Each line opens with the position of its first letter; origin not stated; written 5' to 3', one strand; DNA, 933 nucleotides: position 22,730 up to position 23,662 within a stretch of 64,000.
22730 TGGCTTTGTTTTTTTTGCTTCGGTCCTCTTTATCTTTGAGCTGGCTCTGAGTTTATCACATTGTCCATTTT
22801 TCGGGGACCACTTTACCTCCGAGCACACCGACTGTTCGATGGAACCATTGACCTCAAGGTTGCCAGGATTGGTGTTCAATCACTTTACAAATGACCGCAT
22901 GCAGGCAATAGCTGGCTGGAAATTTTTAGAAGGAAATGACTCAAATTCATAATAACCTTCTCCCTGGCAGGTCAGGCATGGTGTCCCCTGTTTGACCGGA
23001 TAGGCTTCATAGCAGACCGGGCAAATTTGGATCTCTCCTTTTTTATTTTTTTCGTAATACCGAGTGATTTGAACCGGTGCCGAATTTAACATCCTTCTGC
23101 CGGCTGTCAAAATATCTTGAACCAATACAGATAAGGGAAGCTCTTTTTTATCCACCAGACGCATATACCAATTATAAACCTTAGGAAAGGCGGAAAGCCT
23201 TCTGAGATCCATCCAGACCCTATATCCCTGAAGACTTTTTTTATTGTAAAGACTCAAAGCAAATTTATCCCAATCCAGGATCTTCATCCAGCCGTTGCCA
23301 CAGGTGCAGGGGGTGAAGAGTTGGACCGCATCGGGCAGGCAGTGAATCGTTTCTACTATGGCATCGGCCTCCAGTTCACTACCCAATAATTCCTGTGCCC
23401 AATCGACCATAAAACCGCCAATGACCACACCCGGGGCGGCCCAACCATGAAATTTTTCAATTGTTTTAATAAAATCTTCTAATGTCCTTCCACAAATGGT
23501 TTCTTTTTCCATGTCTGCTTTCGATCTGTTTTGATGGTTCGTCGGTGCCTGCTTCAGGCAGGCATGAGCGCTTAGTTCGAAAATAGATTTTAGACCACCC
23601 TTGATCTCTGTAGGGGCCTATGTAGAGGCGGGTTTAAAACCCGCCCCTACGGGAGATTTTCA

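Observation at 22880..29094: TtrBCA-like molybdoenzyme with an FmdE-like partner in an arsenic-rich neighbourhood: substrate uncertain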

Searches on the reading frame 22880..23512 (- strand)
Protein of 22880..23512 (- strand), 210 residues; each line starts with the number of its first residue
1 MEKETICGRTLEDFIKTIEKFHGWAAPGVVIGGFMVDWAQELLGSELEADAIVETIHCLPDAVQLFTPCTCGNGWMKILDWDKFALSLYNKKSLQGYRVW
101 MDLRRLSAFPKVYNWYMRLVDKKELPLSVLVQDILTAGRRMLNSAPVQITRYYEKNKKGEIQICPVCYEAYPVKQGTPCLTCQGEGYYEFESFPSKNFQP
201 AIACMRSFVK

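Call 4: search_protein_families(library=pfam, proteins=[window:22880-23512:-])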
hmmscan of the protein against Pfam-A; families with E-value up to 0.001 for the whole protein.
window:22880-23512:- (210 aa): 2 families
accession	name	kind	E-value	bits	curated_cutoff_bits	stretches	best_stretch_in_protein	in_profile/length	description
PF02663.19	FmdE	-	6.9e-30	104.3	22.9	1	21-147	1-129/133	FmdE, Molybdenum formylmethanofuran dehydrogenase operon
PF23475.1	zf-Tbcl_FmdE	-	3.3e-14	52.5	23.2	1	155-189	1-35/35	FmdE treble clef zinc finger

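Call 5: search_protein_families(library=ncbifam, proteins=[window:22880-23512:-])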
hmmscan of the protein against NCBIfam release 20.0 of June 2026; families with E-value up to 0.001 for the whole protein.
window:22880-23512:- (210 aa): 0 families

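Call 87: search_solved_structures(query=window:22880-23512:-, max_evalue=0.01, show_alignments=2)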
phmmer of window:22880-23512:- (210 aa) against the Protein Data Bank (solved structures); distinct sequences matched with E-value up to 0.01: 1.
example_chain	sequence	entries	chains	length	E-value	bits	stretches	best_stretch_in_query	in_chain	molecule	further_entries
3d00_A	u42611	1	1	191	1.2e-48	169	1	5-187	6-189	Tungsten formylmethanofuran dehydrogenase subunit E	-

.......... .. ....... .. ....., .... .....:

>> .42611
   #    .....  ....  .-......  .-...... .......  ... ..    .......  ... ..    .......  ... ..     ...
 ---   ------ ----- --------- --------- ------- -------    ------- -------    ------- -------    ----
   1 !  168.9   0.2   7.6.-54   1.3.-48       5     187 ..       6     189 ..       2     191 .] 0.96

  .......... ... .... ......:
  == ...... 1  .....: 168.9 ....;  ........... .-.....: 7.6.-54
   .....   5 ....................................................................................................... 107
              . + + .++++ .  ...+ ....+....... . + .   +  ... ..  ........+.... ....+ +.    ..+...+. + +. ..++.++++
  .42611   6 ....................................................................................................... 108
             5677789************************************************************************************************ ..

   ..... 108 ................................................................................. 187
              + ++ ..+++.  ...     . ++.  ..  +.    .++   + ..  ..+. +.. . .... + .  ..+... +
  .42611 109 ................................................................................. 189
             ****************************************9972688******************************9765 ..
